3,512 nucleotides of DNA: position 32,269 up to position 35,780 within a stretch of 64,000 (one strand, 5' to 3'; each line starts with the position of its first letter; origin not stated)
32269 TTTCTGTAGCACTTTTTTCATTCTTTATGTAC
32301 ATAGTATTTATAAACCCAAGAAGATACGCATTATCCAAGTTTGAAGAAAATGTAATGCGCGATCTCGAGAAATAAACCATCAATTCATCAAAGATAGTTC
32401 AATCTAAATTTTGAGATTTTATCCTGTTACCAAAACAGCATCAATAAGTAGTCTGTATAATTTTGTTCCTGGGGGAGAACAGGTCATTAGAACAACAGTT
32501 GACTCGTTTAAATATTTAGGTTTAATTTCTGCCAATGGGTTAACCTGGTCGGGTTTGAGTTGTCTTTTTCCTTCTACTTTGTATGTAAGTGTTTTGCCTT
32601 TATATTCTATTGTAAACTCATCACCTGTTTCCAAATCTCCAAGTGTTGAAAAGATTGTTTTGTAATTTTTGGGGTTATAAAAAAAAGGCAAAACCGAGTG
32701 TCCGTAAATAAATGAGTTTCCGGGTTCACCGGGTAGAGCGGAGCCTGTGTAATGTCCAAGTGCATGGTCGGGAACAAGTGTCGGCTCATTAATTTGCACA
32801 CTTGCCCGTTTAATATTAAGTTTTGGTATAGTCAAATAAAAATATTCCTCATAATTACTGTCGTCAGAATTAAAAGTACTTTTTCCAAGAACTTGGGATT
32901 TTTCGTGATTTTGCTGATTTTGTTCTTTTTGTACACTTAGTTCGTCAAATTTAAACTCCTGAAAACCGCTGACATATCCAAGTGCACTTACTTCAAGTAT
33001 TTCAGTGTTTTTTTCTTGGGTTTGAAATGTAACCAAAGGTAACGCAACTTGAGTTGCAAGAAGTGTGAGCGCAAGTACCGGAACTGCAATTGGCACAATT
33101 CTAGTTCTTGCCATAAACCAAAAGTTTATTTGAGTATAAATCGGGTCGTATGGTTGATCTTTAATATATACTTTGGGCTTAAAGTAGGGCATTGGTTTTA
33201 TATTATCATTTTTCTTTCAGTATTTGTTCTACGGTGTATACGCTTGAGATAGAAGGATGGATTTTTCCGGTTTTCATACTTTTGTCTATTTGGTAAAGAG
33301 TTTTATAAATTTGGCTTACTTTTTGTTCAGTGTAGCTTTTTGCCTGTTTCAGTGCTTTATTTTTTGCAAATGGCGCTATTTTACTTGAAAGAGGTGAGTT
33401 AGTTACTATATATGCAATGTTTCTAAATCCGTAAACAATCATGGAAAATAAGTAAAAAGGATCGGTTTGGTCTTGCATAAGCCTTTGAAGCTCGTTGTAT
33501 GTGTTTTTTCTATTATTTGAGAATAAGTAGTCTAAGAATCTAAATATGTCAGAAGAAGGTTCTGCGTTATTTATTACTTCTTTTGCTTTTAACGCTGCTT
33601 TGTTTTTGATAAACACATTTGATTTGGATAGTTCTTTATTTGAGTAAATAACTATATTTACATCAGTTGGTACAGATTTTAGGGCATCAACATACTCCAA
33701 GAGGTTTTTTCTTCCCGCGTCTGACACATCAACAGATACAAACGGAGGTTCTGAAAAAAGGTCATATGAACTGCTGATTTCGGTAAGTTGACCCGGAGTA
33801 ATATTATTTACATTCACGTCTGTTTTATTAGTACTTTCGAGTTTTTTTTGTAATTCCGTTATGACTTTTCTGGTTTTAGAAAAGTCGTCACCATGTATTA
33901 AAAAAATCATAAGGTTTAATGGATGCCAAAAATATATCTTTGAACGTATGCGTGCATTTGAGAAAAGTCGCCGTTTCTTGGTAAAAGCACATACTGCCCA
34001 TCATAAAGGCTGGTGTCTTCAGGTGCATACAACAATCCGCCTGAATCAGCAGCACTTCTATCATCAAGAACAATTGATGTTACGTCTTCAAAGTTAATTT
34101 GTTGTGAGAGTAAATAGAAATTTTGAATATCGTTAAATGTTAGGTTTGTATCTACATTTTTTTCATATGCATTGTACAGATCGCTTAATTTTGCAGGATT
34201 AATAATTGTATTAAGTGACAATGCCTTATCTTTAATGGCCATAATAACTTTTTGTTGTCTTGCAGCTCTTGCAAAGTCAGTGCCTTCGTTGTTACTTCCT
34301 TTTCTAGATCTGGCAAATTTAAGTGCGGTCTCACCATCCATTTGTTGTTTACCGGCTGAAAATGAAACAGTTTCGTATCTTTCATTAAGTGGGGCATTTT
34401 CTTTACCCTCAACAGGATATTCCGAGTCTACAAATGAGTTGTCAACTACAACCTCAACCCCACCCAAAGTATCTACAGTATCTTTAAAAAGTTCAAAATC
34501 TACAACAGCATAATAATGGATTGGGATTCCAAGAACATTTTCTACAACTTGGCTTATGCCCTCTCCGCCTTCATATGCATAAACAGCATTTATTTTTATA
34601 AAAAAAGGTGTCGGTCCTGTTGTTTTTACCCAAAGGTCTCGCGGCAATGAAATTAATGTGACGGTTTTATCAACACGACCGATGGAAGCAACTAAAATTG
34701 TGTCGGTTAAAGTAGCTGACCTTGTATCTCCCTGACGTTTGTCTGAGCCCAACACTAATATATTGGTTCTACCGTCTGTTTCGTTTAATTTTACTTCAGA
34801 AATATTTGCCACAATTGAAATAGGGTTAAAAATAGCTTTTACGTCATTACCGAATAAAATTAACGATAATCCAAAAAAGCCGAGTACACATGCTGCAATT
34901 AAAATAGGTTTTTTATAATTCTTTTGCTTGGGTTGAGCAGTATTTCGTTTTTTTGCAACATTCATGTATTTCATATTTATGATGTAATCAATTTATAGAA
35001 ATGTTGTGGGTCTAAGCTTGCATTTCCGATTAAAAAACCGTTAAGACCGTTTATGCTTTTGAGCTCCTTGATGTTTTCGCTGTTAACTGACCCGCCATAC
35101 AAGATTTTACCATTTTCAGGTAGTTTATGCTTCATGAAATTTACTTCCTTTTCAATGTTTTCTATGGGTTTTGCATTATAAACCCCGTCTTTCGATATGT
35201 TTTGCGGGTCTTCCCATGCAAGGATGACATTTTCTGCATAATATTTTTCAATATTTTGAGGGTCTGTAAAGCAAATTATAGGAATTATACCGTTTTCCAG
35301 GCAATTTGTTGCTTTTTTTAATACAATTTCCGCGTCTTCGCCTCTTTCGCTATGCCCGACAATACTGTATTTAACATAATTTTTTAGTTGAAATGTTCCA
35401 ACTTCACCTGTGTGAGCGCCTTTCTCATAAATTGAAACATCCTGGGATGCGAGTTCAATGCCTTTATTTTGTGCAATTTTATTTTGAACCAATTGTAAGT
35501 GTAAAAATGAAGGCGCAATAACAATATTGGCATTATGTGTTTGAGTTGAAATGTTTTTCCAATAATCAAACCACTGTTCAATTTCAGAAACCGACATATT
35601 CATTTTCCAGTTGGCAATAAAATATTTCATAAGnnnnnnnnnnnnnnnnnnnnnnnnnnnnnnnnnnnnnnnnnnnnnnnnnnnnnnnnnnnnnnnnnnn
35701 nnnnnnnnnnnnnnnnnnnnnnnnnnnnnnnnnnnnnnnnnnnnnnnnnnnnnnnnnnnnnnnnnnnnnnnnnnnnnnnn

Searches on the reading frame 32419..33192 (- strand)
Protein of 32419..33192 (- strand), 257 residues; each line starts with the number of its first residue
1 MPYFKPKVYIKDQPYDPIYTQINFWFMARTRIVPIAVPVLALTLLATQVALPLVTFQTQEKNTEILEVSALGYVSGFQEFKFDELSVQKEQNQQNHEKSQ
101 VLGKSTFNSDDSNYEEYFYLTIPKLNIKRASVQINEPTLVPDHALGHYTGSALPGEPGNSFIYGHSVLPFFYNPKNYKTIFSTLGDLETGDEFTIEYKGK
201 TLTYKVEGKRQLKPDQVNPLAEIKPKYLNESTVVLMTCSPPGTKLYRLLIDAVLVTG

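Call 3: search_protein_families(library=pfam, proteins=[window:32419-33192:-], max_evalue=1)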
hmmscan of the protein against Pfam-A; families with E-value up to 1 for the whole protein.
window:32419-33192:- (257 aa): 1 family
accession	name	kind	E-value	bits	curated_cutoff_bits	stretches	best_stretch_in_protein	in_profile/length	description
PF04203.18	Sortase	-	1.2e-20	73.9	26.6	1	120-255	1-125/125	Sortase domain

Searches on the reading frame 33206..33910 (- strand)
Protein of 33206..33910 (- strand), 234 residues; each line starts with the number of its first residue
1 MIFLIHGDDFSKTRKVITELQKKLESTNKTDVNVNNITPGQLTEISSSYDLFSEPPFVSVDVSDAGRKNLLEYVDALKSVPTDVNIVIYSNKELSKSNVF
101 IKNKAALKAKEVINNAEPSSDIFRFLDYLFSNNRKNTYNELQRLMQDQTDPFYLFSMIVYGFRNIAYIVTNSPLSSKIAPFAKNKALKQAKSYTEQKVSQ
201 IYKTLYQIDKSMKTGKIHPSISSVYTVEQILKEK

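Call 3: search_protein_families(library=pfam, proteins=[window:33206-33910:-], max_evalue=1)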
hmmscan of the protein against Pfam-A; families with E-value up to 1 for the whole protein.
window:33206-33910:- (234 aa): 4 families
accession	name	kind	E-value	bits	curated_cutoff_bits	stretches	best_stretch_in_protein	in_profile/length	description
PF21694.2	DNA_pol3_delta_C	-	3.7e-13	50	27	1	120-221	2-112/121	DNA polymerase III delta subunit, C-terminal domain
PF09932.14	DUF2164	-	0.013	16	27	1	175-208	40-73/74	Uncharacterized conserved protein (DUF2164)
PF24951.3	LisH_PAC1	-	0.15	12.3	27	1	126-143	12-29/36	PAC1 LisH domain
PF13602.12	ADH_zinc_N_2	-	0.16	13.3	27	1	165-230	57-116/134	Zinc-binding dehydrogenase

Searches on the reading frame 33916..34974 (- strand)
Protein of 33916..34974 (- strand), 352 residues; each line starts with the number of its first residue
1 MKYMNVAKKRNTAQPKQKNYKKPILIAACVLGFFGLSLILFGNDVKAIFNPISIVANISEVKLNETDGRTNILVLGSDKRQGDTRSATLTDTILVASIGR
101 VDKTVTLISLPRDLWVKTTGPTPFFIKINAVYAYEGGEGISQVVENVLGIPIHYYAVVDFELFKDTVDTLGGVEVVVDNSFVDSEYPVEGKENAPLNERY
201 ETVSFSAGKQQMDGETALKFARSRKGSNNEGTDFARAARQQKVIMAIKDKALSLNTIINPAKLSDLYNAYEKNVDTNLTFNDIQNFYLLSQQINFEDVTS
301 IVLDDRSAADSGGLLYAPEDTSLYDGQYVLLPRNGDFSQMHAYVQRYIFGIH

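Call 3: search_protein_families(library=pfam, proteins=[window:33916-34974:-], max_evalue=1)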
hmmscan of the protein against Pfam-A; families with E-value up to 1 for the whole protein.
window:33916-34974:- (352 aa): 1 family
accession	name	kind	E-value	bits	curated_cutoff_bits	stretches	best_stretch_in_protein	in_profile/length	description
PF03816.19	LytR_cpsA_psr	-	5e-38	131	24.6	1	90-251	2-148/150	LytR_cpsA_psr family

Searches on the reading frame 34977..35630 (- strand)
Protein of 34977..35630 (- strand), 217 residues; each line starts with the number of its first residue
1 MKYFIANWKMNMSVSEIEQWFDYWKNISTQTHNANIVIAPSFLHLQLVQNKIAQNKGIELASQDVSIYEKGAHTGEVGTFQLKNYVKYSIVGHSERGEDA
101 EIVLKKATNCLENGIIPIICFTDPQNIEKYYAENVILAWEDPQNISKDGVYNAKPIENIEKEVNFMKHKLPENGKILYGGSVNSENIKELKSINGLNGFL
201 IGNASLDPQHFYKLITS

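Call 3: search_protein_families(library=pfam, proteins=[window:34977-35630:-], max_evalue=1)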
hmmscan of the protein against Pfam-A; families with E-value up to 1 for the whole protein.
window:34977-35630:- (217 aa): 2 families
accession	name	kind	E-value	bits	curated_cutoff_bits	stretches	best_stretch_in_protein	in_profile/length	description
PF00121.24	TIM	-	1.6e-43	149.4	20.1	1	4-216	3-243/245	Triosephosphate isomerase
PF22960.2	UBR1-like_wing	-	0.046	14.3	27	0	48-84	24-60/100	E3 ubiquitin-protein ligase UBR1-like, winged-helix domain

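Call 4: search_protein_families(library=ncbifam, proteins=[window:34977-35630:-], max_evalue=1)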
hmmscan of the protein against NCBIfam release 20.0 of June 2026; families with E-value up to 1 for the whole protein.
window:34977-35630:- (217 aa): 9 families
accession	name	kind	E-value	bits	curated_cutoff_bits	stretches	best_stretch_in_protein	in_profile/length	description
NF011163.0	PRK14565.1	equivalog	2.7e-32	112.3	298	1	4-216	5-232/240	triosephosphate isomerase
NF010569.0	PRK13962.1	equivalog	4.4e-31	107.8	883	2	5-125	402-525/645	bifunctional phosphoglycerate kinase/triosephosphate isomerase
NF000728.0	PRK00042.3-2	equivalog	3.1e-26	92.4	255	2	127-216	144-227/231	triose-phosphate isomerase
NF000722.0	PRK00042.2-1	equivalog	3.8e-26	91.9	293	2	7-125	9-132/256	triose-phosphate isomerase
TIGR00419.1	tim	equivalog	4.1e-26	92.2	130.6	1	5-208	3-227/228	triose-phosphate isomerase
NF000729.0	PRK00042.3-3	equivalog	1.5e-14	54.4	309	2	126-215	146-231/234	triose-phosphate isomerase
NF003302.0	PRK04302.1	subfamily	4.9e-13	49.3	132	1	24-201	28-201/223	triose-phosphate isomerase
NF011497.0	PRK14905.1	equivalog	1.5e-11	44.2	485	2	175-216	216-257/357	triosephosphate isomerase/PTS system glucose/sucrose-specific transporter subunit IIB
NF012036.0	PRK15492.1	equivalog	5e-11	42.5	509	2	175-216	215-256/261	triosephosphate isomerase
